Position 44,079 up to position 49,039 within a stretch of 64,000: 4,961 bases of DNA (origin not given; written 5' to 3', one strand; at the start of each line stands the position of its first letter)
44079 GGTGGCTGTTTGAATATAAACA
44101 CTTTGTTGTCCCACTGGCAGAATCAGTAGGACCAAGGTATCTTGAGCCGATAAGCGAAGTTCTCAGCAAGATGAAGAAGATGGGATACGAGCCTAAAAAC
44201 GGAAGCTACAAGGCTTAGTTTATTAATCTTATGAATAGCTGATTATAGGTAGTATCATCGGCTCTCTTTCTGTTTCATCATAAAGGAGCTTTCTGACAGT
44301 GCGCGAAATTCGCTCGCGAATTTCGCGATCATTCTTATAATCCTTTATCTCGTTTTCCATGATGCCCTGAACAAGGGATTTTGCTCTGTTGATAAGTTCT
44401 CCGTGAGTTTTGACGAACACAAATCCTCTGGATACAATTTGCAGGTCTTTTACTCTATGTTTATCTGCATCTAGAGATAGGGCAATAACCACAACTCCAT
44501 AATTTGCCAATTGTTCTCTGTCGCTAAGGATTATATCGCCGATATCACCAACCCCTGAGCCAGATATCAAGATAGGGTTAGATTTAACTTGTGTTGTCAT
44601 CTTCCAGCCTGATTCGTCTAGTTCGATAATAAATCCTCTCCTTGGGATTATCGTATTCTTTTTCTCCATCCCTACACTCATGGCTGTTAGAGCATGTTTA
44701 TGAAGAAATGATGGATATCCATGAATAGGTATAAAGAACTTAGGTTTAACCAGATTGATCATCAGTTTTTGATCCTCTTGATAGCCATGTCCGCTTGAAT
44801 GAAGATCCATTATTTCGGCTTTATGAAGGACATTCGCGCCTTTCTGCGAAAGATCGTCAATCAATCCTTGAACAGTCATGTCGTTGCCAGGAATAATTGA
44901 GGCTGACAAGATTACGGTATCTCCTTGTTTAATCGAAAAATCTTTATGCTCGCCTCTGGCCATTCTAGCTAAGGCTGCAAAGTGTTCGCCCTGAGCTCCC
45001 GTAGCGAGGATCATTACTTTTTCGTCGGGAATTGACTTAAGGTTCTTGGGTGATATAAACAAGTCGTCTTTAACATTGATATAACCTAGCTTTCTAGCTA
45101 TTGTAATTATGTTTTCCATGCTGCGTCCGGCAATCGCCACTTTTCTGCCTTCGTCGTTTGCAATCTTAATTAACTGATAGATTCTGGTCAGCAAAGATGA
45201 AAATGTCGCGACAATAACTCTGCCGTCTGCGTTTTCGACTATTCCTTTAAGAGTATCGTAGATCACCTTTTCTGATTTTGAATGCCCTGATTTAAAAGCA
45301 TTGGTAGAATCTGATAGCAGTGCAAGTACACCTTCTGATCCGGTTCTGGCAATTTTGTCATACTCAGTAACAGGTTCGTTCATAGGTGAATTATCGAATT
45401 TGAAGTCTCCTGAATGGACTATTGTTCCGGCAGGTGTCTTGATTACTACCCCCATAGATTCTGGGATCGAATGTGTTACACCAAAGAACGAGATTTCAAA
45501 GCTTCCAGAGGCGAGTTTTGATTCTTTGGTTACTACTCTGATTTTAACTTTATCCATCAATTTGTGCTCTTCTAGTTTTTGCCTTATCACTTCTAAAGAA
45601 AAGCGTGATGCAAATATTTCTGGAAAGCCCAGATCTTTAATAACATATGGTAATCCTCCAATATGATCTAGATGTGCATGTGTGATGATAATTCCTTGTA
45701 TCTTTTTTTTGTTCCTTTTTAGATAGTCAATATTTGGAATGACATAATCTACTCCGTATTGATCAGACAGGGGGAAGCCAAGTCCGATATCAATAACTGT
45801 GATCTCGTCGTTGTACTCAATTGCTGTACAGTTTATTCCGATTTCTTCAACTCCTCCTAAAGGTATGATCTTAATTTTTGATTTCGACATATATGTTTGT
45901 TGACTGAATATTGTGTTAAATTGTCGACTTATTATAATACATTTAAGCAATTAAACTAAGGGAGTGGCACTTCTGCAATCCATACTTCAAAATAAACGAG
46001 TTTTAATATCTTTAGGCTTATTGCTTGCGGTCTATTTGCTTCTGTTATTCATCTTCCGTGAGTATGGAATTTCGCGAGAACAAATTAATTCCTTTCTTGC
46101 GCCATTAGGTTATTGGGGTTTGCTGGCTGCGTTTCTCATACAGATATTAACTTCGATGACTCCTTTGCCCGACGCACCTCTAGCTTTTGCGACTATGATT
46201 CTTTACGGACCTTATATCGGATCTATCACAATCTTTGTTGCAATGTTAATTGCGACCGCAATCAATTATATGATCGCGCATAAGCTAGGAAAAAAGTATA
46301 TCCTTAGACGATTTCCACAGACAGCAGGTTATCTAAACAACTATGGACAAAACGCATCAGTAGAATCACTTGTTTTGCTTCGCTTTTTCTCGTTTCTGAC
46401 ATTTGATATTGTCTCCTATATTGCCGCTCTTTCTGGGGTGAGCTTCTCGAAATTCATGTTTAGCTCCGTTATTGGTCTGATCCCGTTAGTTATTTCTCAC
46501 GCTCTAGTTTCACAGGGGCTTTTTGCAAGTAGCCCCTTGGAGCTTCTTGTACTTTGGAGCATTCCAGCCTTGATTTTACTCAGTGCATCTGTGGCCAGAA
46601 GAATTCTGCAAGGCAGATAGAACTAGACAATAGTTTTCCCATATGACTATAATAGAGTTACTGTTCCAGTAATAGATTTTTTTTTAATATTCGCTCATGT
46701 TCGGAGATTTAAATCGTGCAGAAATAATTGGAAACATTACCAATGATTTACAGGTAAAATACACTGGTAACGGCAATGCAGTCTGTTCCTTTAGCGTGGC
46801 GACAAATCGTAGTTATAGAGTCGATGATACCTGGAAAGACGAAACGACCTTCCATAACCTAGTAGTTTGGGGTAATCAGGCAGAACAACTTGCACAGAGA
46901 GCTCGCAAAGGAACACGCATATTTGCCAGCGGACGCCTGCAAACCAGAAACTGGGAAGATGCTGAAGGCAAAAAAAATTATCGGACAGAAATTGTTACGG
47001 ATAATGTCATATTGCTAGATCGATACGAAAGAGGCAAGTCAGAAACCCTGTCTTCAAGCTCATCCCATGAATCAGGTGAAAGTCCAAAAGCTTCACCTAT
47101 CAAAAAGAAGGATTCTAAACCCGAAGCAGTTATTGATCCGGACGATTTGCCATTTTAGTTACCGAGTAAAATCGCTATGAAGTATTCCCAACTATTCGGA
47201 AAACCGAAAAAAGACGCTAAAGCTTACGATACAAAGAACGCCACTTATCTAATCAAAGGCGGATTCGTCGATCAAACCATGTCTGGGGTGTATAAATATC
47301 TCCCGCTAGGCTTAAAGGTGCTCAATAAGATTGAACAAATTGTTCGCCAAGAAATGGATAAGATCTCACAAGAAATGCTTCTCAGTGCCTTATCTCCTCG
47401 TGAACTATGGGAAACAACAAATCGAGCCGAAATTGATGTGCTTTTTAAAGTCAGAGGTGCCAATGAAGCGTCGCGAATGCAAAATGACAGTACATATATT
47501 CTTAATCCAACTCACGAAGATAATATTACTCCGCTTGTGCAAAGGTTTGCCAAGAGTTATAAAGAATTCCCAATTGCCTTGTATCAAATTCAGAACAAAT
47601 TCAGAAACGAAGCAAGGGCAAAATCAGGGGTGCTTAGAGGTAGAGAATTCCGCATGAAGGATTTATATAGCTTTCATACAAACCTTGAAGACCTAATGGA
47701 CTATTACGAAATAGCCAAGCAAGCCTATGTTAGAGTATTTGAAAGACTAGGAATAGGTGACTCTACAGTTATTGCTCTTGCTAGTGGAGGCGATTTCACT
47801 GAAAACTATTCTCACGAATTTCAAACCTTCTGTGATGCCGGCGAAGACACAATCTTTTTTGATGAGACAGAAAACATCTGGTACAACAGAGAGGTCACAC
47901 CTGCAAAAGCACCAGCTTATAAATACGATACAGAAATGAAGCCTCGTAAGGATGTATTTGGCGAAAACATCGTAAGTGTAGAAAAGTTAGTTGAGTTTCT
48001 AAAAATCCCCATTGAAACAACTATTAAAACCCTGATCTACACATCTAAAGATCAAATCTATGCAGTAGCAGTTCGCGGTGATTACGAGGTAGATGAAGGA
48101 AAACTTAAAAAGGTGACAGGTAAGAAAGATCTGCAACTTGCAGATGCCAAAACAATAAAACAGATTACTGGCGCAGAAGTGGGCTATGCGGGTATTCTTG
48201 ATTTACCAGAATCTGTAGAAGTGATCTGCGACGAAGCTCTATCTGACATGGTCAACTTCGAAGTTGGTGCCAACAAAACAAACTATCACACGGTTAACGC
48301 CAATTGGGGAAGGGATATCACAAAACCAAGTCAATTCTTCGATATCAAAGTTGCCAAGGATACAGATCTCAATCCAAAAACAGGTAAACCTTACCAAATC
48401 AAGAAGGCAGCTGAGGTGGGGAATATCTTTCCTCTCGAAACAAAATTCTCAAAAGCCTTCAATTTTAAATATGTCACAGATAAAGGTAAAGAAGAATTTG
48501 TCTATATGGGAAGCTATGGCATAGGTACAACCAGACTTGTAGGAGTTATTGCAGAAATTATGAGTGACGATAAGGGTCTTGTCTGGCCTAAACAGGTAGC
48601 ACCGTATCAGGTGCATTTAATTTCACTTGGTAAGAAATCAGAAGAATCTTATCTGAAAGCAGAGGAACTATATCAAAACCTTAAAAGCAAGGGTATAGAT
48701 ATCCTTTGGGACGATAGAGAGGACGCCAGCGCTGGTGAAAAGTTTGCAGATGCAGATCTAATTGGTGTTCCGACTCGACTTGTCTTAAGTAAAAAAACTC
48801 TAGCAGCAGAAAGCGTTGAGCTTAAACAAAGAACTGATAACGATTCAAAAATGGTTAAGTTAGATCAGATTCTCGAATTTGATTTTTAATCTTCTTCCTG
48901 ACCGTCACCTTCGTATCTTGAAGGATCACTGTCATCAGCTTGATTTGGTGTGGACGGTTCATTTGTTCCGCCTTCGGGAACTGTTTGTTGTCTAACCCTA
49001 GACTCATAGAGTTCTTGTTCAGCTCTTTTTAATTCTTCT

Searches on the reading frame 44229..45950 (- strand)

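Call 9: search_protein_families(library=pfam, proteins=[window:44229-45950:-], max_evalue=0.00001)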
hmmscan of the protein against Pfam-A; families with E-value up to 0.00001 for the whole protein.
window:44229-45950:- (573 aa): 5 families
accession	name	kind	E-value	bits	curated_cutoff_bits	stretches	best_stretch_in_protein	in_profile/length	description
PF22505.1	RNase_J_b_CASP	-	4.8e-46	156.1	27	1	243-367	2-126/126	Ribonuclease J, beta-CASP domain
PF17770.6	RNase_J_C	-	4.3e-23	82.7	23.8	1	474-571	1-100/102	Ribonuclease J C-terminal domain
PF00753.33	Lactamase_B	-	2.3e-15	57.5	22.7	1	38-194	5-161/196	Metallo-beta-lactamase superfamily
PF12706.13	Lactamase_B_2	-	1e-11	45.3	27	1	81-184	28-144/200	Beta-lactamase superfamily domain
PF07521.17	RMMBL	-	5.4e-06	26.8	21.6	0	377-423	5-52/63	Zn-dependent metallo-hydrolase RNA specificity domain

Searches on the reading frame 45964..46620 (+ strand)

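Call 25: search_protein_families(library=pfam, proteins=[window:45964-46620:+], max_evalue=0.001)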
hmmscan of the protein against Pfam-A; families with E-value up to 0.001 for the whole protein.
window:45964-46620:+ (218 aa): 1 family
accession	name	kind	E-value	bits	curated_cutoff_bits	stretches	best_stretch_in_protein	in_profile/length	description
PF09335.16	VTT_dom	-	5.9e-18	66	33.9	1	68-180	1-118/123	VTT domain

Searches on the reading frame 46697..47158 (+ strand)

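Call 25: search_protein_families(library=pfam, proteins=[window:46697-47158:+], max_evalue=0.001)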
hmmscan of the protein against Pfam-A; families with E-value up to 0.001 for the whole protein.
window:46697-47158:+ (153 aa): 1 family
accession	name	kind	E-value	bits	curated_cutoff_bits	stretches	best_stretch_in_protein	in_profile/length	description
PF00436.31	SSB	-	2.1e-32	111.7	26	1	5-106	1-103/104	Single-strand binding protein family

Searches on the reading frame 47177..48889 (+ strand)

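Call 9: search_protein_families(library=pfam, proteins=[window:47177-48889:+], max_evalue=0.00001)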
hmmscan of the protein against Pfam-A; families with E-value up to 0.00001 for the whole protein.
window:47177-48889:+ (570 aa): 3 families
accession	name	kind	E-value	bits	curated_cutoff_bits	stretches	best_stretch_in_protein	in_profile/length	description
PF00587.30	tRNA-synt_2b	-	1.5e-30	107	29.3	1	102-461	6-178/179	tRNA synthetase class II core domain (G, H, P, S and T)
PF04073.20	tRNA_edit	-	5.5e-25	88.3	25.5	1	263-379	2-121/123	Aminoacyl-tRNA editing domain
PF03129.25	HGTP_anticodon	-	1.1e-16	61.2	21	1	478-567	1-89/94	Anticodon binding domain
